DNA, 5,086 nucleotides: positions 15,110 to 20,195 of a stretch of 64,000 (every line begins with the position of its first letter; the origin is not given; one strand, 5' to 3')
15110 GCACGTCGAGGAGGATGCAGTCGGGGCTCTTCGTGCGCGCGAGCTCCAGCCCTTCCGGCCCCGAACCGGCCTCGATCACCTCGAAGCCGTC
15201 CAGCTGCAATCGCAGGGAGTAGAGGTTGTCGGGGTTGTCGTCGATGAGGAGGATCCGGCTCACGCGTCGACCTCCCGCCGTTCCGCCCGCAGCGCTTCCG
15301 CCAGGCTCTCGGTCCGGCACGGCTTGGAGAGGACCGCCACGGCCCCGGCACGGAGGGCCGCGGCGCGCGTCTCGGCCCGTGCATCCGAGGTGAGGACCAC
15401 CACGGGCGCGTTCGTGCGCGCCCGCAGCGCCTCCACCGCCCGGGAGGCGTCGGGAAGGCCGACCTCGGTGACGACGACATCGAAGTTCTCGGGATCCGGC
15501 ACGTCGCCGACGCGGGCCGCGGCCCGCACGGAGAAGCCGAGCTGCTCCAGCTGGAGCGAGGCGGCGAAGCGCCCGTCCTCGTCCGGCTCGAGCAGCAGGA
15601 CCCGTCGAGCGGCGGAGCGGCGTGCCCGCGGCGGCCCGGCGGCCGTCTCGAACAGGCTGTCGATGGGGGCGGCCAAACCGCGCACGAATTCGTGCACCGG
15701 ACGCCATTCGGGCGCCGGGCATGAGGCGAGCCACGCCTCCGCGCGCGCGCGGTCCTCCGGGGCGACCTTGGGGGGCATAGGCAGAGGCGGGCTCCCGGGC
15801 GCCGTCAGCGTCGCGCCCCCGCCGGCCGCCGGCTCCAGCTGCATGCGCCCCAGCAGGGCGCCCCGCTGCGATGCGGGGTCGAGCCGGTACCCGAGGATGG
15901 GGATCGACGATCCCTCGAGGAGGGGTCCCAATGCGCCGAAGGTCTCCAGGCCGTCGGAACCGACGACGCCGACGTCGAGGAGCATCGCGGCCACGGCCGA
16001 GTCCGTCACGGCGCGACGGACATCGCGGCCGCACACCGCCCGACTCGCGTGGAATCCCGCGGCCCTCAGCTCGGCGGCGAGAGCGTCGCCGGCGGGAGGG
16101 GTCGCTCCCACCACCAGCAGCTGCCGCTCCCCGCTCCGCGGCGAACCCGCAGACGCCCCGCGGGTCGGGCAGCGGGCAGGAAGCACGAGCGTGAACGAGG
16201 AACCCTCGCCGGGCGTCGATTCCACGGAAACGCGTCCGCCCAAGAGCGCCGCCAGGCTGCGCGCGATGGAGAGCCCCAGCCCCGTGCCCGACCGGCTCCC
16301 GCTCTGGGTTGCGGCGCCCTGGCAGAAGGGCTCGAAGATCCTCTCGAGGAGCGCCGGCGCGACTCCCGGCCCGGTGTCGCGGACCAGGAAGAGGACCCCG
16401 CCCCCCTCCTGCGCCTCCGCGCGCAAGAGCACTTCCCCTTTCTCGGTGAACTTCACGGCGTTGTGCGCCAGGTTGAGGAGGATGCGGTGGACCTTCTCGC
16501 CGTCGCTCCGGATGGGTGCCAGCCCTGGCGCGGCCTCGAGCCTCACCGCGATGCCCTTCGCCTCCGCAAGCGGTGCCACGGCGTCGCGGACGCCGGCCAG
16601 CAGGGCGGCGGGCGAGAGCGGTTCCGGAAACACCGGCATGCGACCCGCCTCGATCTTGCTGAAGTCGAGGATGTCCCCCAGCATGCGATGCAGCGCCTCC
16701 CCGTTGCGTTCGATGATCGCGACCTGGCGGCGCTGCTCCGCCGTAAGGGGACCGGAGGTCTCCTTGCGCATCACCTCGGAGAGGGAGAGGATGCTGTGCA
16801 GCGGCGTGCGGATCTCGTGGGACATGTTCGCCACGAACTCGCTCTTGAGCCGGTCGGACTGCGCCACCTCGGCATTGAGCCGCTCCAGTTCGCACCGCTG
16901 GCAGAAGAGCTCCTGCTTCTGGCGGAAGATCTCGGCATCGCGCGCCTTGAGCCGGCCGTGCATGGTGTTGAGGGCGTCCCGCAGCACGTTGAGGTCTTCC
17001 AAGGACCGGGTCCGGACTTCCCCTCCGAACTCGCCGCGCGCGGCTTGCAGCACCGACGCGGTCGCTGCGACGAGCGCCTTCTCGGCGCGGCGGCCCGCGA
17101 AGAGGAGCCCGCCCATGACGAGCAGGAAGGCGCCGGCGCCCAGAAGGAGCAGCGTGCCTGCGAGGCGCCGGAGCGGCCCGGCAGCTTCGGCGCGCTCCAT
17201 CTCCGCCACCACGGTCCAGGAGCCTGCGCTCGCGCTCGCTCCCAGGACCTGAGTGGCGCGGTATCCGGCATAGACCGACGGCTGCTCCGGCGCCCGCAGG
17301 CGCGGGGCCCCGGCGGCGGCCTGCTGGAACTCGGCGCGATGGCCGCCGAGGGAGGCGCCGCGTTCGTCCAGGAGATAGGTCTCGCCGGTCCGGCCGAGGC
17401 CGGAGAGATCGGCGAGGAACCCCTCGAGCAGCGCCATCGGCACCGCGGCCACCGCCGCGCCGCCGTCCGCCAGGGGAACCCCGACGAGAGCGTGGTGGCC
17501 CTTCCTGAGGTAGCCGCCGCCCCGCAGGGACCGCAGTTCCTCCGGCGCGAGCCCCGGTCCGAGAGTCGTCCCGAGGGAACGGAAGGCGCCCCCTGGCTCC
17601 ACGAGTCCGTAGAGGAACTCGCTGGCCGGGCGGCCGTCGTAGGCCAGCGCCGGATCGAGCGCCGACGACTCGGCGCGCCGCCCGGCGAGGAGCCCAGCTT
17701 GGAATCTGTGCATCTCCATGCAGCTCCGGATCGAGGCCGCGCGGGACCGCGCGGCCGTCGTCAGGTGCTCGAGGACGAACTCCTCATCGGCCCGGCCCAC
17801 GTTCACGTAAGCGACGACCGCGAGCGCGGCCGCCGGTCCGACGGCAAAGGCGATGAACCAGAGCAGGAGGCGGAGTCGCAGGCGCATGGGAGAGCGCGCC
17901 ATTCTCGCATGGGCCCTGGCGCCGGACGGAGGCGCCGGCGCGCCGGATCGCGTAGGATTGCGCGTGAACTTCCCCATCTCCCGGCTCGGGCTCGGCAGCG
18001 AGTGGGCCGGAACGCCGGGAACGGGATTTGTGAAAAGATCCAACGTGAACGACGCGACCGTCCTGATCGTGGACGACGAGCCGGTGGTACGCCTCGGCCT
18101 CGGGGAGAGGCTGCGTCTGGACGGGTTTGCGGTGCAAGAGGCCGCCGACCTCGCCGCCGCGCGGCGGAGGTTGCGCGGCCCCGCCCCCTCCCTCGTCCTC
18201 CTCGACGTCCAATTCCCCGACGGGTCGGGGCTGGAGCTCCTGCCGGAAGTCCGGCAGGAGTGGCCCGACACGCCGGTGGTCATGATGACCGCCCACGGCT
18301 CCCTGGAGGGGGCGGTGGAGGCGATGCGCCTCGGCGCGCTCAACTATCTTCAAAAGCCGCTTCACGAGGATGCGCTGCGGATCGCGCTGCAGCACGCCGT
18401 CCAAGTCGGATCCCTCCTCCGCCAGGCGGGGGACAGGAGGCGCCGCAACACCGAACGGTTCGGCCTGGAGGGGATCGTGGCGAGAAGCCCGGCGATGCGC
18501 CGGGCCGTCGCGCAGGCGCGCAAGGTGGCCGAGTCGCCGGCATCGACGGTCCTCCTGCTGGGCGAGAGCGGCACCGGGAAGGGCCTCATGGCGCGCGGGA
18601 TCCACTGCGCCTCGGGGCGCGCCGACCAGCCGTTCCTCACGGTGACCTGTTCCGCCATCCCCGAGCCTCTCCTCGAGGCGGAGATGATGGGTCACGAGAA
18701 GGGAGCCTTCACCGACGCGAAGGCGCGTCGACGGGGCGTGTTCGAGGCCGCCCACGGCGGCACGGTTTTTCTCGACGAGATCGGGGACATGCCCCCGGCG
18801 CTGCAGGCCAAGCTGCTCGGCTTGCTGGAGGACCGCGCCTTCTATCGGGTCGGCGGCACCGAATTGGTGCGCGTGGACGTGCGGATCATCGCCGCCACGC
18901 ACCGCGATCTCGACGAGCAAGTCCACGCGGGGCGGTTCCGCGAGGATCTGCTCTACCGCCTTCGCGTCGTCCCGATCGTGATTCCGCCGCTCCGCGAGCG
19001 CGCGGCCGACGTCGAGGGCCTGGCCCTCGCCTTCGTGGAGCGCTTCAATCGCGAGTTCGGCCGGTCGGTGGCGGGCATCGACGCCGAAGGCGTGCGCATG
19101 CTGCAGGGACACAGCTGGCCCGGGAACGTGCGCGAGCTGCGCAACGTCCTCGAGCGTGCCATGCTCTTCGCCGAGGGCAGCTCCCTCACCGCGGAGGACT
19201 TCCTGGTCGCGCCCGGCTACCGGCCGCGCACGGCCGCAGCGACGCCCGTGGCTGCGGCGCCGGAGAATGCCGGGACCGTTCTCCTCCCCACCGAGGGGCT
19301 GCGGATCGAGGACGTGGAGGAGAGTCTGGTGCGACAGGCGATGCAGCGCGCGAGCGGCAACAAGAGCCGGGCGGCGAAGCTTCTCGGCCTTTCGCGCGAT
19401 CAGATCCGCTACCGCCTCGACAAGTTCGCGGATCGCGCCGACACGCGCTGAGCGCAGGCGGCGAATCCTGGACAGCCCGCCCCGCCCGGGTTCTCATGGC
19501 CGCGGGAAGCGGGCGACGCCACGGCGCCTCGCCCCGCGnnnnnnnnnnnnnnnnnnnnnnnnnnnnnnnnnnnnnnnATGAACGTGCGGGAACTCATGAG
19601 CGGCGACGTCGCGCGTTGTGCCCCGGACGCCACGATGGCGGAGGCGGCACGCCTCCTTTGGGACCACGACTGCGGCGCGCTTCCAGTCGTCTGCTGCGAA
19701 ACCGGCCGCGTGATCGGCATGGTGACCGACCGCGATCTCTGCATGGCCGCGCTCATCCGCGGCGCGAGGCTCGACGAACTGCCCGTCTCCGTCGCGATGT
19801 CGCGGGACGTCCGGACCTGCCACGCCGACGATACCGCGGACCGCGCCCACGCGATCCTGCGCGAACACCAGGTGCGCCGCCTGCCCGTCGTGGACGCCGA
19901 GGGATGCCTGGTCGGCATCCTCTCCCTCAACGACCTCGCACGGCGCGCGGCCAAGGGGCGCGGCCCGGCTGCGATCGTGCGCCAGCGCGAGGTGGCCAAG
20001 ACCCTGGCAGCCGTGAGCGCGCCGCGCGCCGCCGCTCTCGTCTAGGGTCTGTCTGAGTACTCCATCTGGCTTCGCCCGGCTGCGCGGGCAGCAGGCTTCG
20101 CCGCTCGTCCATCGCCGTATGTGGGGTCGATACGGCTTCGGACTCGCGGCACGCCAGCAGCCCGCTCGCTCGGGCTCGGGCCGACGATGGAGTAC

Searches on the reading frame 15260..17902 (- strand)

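Call 22: search_protein_families(library=pfam, proteins=[window:15260-17902:-], max_evalue=0.0001)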
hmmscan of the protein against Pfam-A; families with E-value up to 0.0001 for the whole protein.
window:15260-17902:- (880 aa): 3 families
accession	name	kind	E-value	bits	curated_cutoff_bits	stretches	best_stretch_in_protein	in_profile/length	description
PF02518.31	HATPase_c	-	8.7e-27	94.2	26.4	1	467-576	2-109/111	Histidine kinase-, DNA gyrase B-, and HSP90-like ATPase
PF00512.31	HisKA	-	7.4e-20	71.2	26.9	1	353-420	2-66/66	His Kinase A (phospho-acceptor) domain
PF00072.30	Response_reg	-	1.6e-11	44.8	30.2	1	768-871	1-110/111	Response regulator receiver domain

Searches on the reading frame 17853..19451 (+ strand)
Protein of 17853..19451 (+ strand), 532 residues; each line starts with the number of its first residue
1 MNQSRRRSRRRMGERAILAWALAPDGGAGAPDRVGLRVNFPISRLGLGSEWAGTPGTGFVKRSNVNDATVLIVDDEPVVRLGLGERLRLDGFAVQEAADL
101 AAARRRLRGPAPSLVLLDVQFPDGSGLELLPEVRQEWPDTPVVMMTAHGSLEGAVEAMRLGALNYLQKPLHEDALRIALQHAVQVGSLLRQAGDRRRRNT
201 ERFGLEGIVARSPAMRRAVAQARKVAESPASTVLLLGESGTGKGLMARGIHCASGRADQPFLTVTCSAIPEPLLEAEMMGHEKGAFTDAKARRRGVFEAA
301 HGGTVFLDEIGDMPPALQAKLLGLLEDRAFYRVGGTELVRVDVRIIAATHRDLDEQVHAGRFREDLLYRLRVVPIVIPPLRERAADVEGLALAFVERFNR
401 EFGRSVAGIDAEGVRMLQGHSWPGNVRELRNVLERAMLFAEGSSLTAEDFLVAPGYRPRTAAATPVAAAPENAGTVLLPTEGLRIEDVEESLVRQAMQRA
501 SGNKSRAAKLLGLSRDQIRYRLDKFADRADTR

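Call 22: search_protein_families(library=pfam, proteins=[window:17853-19451:+], max_evalue=0.0001)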
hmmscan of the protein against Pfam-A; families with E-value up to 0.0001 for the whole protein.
window:17853-19451:+ (532 aa): 7 families
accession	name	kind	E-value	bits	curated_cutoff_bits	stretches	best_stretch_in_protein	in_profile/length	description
PF00158.32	Sigma54_activat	-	1.2e-63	214.2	20.2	1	208-375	1-167/168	Sigma-54 interaction domain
PF00072.30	Response_reg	-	8.1e-27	94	30.2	1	70-179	1-110/111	Response regulator receiver domain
PF25601.1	AAA_lid_14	-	3.9e-21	75.1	27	1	381-450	1-70/87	AAA+ ATPase lid domain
PF14532.12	Sigma54_activ_2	-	3.1e-16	60.3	25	1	210-380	2-138/138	Sigma-54 interaction domain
PF02954.25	HTH_8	-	2.3e-13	50.1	22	1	485-525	2-42/42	Bacterial regulatory protein, Fis family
PF07728.20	AAA_5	-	3.5e-10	40.5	22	1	233-351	2-123/139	AAA domain (dynein-related subfamily)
PF00004.35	AAA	-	3e-05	24.9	21.2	1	233-365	1-126/131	ATPase family associated with various cellular activities (AAA)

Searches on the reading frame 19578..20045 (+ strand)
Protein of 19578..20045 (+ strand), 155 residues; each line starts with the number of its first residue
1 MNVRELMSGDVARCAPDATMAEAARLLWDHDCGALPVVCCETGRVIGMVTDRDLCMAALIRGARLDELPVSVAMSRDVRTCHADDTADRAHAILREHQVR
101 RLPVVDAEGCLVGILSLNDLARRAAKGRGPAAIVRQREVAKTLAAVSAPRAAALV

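Call 51: search_protein_families(library=pfam, proteins=[window:19578-20045:+], max_evalue=1)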
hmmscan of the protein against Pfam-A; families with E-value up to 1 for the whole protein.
window:19578-20045:+ (155 aa): 2 families
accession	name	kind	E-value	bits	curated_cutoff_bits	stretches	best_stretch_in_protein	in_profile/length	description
PF00571.33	CBS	-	2.7e-27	95.3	24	2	74-124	5-55/57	CBS domain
PF06620.16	DUF1150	-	0.13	12.8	25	1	3-58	17-64/76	Protein of unknown function (DUF1150)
